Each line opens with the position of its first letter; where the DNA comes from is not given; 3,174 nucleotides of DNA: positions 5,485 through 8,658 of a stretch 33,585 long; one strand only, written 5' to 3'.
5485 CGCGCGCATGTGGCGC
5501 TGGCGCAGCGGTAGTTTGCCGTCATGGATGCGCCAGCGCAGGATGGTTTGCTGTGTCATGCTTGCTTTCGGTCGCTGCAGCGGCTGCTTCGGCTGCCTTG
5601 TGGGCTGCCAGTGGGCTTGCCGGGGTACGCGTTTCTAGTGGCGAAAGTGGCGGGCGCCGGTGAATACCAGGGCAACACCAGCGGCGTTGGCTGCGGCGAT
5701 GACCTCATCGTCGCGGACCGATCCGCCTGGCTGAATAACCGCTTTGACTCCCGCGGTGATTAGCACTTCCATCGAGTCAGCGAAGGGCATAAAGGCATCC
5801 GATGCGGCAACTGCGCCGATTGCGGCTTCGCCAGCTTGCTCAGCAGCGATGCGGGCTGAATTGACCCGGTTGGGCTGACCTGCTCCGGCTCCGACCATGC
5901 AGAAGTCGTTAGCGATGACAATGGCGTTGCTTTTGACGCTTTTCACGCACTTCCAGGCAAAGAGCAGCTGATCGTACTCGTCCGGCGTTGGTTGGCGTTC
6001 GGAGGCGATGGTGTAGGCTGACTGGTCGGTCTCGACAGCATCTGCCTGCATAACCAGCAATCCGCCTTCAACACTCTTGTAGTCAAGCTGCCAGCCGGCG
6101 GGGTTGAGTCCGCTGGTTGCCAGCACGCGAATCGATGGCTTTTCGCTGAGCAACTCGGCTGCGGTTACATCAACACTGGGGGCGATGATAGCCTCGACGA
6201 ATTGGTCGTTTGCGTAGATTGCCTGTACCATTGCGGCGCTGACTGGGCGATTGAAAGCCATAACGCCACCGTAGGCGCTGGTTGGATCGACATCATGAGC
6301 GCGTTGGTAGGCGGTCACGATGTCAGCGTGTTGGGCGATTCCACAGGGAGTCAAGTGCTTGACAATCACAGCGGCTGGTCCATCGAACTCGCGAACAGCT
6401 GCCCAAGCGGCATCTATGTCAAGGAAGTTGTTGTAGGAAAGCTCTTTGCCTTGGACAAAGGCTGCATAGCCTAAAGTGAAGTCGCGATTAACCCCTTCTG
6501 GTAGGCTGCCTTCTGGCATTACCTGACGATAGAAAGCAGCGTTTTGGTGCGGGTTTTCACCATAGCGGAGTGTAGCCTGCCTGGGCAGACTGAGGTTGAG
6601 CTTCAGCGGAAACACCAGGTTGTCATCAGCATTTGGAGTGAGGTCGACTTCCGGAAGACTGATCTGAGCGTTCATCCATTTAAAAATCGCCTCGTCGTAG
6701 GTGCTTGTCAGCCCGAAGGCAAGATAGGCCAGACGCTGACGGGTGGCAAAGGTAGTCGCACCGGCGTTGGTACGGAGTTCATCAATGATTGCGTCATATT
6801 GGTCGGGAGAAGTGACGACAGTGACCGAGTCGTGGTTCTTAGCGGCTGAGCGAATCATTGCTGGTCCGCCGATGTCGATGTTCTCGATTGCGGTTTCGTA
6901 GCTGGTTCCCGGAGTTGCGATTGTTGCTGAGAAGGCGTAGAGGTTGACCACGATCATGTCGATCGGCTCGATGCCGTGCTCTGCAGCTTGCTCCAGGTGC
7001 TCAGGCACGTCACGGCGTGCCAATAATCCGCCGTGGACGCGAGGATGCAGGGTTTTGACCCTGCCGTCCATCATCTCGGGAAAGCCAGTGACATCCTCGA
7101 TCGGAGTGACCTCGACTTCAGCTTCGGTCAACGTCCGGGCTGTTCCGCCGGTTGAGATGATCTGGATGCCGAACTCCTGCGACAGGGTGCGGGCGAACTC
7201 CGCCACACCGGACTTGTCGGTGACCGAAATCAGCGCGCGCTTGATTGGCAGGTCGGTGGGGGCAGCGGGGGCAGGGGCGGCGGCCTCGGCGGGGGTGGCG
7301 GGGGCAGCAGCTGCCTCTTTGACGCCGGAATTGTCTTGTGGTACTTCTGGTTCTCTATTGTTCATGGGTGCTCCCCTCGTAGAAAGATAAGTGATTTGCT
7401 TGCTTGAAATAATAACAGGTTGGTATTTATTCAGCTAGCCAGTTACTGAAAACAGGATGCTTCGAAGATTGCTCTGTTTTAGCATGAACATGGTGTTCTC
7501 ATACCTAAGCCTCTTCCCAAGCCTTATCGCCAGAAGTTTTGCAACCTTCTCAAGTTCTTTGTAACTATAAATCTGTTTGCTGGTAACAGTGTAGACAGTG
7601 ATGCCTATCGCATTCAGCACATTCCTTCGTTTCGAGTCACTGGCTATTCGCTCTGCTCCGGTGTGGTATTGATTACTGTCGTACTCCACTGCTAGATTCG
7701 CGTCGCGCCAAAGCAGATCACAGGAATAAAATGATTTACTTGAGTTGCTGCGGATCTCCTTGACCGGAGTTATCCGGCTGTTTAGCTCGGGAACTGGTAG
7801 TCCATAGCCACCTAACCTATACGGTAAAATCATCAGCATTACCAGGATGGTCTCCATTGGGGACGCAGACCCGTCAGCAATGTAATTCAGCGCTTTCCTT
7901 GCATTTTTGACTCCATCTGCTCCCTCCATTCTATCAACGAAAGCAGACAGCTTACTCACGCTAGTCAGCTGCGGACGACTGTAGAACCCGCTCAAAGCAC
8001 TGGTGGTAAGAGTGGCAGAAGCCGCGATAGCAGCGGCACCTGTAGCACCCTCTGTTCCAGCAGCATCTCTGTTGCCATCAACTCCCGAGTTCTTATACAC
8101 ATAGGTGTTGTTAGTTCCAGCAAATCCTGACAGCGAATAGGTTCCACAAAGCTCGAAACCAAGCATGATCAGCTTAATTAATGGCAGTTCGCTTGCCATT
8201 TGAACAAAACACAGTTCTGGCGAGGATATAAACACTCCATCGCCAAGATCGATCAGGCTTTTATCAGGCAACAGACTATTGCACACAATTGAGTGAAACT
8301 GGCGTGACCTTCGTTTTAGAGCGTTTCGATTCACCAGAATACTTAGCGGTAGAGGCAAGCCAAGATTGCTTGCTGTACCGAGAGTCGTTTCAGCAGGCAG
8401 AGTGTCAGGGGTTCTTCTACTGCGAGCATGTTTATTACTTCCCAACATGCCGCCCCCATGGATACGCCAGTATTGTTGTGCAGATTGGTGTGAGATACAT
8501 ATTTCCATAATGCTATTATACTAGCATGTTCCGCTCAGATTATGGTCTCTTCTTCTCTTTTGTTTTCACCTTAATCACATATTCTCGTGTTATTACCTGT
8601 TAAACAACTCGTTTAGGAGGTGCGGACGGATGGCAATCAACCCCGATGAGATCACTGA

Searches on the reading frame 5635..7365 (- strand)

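Call 7: search_protein_families(library=pfam, proteins=[window:5635-7365:-], max_evalue=0.0001)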
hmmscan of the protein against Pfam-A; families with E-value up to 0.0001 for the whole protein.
window:5635-7365:- (576 aa): 2 families
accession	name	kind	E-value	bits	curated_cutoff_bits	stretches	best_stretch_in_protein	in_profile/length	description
PF01808.24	AICARFT_IMPCHas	-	2.6e-106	356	25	1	174-510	1-311/311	AICARFT/IMPCHase bienzyme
PF02142.27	MGS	-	3.9e-21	75.4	24.1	1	54-168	2-93/94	MGS-like domain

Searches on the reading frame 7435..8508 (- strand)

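Call 7: search_protein_families(library=pfam, proteins=[window:7435-8508:-], max_evalue=0.0001)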
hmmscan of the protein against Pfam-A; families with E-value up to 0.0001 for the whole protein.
window:7435-8508:- (357 aa): 1 family
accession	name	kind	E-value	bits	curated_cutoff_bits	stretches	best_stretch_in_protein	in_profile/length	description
PF18741.7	MTES_1575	-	2.7e-06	27.8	38.2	1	257-318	21-86/96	REase_MTES_1575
